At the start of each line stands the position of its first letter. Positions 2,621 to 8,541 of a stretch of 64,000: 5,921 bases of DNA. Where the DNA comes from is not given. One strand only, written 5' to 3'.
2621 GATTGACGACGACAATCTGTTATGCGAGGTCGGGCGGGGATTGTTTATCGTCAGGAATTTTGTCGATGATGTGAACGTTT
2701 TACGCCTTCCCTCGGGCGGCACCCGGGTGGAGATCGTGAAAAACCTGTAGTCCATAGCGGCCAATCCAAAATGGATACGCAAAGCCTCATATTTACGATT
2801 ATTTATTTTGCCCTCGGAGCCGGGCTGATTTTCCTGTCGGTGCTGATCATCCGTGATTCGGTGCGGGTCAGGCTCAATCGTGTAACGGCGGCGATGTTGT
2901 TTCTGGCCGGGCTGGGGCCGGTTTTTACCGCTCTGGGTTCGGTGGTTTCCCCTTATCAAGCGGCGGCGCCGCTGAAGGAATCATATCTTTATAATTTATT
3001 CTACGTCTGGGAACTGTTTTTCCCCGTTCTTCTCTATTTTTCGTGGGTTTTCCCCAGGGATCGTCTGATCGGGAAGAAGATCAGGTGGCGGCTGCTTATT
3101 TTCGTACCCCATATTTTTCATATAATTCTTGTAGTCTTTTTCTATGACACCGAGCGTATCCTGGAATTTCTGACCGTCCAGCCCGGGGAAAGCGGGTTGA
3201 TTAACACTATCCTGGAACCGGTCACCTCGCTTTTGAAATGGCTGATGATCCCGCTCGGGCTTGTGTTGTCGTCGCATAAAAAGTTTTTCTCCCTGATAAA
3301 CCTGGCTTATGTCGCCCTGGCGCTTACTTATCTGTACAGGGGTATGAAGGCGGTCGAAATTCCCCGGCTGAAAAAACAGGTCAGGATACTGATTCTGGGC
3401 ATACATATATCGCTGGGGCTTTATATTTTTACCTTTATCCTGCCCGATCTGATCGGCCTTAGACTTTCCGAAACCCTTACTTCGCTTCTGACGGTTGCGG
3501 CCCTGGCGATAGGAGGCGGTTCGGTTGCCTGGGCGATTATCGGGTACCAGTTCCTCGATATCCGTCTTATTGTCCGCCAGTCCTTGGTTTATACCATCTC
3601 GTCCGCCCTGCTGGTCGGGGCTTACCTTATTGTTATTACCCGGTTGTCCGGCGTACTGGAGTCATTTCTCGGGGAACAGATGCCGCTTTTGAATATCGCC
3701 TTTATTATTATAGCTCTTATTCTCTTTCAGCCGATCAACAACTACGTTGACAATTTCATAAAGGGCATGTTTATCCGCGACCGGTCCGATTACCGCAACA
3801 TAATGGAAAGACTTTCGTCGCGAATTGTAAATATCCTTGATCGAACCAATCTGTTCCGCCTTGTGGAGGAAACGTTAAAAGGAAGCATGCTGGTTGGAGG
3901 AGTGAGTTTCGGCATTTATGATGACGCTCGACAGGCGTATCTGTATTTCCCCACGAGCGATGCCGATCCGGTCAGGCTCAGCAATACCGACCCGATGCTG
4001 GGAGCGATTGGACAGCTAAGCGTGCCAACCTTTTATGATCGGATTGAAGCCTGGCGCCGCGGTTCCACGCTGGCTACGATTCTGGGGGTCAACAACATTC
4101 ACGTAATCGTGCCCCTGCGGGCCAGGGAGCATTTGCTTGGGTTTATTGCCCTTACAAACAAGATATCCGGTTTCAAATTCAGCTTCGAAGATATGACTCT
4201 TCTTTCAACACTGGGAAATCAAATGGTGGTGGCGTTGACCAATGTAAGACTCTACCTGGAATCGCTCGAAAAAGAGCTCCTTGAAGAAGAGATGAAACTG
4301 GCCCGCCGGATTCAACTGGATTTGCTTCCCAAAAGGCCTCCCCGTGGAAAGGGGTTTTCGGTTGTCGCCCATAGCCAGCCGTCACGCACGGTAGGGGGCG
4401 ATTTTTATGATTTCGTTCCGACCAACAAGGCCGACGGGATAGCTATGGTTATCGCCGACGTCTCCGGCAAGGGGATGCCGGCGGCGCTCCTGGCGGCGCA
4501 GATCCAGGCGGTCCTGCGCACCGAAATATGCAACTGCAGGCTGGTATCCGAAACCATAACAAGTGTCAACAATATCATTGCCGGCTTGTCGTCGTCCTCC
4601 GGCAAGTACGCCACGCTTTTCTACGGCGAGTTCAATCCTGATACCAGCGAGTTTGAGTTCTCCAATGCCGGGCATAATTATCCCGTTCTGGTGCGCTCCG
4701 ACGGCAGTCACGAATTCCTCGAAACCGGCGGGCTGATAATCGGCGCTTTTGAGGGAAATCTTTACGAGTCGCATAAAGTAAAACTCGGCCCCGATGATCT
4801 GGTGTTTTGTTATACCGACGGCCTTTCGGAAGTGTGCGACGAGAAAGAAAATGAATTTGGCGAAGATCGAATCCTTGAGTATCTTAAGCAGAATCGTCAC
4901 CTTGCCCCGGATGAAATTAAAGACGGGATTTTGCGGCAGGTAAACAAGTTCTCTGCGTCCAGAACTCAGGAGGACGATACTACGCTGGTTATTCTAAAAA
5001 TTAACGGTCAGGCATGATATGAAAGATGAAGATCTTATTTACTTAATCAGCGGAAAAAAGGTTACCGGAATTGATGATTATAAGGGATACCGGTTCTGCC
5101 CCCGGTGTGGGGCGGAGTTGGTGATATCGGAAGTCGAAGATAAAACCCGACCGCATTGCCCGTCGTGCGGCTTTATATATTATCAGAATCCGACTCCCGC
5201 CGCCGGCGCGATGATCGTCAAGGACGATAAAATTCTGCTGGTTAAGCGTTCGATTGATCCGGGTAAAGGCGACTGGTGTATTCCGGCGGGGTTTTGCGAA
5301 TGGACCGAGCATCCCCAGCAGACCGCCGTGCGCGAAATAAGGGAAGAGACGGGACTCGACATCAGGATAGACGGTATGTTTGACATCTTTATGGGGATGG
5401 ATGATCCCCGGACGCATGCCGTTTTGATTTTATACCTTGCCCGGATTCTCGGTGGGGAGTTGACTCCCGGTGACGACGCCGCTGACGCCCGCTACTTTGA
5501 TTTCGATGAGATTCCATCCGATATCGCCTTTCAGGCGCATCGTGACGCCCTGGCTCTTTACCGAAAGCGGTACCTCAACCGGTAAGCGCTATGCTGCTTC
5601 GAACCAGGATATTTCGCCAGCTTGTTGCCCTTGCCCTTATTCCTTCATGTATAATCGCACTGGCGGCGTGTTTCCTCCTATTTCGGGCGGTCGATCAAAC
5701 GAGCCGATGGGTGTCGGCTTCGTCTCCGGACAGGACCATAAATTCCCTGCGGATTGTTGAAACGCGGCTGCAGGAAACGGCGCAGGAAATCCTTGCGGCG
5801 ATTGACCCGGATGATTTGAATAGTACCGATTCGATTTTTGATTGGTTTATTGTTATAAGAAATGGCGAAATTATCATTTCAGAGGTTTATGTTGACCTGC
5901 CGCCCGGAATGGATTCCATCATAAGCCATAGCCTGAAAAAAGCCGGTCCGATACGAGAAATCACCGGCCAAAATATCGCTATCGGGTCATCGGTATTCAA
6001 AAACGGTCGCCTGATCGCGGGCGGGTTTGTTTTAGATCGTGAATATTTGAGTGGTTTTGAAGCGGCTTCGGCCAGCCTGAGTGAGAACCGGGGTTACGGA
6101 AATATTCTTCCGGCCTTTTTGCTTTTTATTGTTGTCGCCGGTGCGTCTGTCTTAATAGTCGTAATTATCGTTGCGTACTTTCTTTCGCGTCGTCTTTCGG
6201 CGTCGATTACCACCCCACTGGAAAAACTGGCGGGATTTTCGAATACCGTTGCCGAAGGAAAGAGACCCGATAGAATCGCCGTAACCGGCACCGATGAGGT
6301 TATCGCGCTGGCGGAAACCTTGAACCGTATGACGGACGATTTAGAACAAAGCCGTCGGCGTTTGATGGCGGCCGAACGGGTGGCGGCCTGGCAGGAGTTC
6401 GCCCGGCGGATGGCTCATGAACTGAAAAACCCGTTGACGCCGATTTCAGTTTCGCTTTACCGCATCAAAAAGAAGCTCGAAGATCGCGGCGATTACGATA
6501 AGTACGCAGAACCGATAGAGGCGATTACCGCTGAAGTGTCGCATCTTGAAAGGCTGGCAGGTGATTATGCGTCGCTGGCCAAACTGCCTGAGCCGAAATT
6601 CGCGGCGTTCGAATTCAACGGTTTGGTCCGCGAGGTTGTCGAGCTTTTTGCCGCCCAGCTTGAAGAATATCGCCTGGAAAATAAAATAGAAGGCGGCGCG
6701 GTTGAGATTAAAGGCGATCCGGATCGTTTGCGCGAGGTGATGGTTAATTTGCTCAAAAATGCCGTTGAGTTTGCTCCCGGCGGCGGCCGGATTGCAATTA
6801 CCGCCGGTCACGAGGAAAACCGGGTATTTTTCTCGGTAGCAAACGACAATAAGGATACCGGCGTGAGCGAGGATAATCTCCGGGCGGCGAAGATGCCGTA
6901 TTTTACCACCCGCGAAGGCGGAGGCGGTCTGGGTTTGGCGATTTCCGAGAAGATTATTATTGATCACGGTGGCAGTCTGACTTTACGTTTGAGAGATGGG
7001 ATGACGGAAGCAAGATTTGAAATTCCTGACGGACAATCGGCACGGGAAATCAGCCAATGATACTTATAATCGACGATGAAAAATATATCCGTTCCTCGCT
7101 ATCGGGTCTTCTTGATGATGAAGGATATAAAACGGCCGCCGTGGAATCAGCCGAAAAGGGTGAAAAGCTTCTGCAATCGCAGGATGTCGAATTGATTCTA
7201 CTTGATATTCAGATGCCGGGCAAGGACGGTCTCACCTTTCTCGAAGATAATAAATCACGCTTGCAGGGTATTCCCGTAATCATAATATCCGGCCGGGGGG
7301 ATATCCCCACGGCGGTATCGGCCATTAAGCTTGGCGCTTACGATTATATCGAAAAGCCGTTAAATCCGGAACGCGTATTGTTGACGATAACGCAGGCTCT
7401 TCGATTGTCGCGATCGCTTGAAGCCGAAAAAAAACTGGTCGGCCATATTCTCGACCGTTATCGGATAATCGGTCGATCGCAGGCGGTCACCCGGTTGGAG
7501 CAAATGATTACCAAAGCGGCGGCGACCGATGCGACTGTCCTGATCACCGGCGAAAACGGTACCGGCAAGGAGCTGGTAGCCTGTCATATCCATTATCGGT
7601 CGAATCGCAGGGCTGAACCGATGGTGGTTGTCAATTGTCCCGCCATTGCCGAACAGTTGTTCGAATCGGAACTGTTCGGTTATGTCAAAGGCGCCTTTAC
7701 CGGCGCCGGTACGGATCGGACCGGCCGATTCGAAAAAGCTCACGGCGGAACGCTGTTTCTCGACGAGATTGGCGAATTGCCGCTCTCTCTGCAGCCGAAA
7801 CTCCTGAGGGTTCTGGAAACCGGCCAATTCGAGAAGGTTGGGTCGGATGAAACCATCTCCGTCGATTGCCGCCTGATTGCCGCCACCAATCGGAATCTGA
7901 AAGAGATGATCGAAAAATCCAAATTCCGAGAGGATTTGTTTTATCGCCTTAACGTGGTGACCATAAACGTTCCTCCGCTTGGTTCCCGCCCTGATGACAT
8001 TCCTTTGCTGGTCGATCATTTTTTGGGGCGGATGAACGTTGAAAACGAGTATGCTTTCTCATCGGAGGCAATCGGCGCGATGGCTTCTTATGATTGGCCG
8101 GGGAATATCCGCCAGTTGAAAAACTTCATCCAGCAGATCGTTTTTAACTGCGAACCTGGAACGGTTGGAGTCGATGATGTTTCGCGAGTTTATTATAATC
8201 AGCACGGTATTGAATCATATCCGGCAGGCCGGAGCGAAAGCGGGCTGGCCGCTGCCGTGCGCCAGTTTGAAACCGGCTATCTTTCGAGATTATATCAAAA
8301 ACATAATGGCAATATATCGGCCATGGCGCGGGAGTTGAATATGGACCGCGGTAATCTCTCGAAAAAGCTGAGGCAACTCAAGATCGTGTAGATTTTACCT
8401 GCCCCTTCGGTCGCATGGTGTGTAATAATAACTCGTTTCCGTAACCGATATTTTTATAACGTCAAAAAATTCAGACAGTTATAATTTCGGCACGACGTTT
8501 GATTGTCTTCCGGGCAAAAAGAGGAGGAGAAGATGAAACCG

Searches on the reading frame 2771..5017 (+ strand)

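Call 97: search_protein_families(library=pfam, proteins=[window:2771-5017:+], max_evalue=0.00001)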
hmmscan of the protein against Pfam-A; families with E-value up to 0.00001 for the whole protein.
window:2771-5017:+ (748 aa): 1 family
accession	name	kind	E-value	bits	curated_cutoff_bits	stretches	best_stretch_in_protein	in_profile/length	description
PF07228.17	SpoIIE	-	6.9e-46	157.1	25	1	555-744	3-191/192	Stage II sporulation protein E (SpoIIE)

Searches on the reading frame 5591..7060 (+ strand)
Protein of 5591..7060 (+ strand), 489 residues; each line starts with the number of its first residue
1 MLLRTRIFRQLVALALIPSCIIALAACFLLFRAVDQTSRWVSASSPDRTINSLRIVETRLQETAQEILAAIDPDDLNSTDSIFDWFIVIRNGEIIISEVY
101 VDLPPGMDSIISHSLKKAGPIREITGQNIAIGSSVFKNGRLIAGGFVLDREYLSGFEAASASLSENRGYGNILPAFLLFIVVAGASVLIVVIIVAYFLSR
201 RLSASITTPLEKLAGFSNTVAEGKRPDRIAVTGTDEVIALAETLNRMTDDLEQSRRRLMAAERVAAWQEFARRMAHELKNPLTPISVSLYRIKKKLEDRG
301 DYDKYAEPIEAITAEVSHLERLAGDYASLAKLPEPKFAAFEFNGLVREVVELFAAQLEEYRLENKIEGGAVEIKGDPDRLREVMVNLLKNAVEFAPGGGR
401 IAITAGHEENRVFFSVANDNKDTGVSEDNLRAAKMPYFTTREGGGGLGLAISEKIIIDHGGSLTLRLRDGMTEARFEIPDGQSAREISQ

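Call 105: search_protein_families(library=pfam, proteins=[window:5591-7060:+], max_evalue=0.00001)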
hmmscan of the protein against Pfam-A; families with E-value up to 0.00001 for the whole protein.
window:5591-7060:+ (489 aa): 3 families
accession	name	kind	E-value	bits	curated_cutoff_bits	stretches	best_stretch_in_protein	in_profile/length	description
PF02518.31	HATPase_c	-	5.9e-16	59.3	26.4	1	375-480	1-109/111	Histidine kinase-, DNA gyrase B-, and HSP90-like ATPase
PF00512.31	HisKA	-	7.2e-08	32.8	26.9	1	267-332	2-63/66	His Kinase A (phospho-acceptor) domain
PF00672.30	HAMP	-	8.9e-07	29.6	25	1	202-253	2-53/53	HAMP domain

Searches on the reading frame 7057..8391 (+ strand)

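Call 105: search_protein_families(library=pfam, proteins=[window:7057-8391:+], max_evalue=0.00001)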
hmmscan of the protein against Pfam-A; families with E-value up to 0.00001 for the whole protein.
window:7057-8391:+ (444 aa): 7 families
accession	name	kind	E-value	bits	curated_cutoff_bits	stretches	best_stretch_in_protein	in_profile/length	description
PF00158.32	Sigma54_activat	-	1.2e-71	240.3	20.2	1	137-303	1-167/168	Sigma-54 interaction domain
PF00072.30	Response_reg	-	2.3e-27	95.8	30.2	1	2-109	1-108/111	Response regulator receiver domain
PF14532.12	Sigma54_activ_2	-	8.3e-23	81.6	25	1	138-308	1-138/138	Sigma-54 interaction domain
PF25601.1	AAA_lid_14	-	2.1e-18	66.4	27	1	311-382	3-77/87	AAA+ ATPase lid domain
PF07728.20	AAA_5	-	2.2e-07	31.4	22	1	161-281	2-125/139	AAA domain (dynein-related subfamily)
PF02954.25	HTH_8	-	1e-06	28.8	22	1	401-440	2-41/42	Bacterial regulatory protein, Fis family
PF01078.27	Mg_chelatase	-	3.5e-06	27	20.3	0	149-279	13-158/207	Magnesium chelatase, subunit ChlI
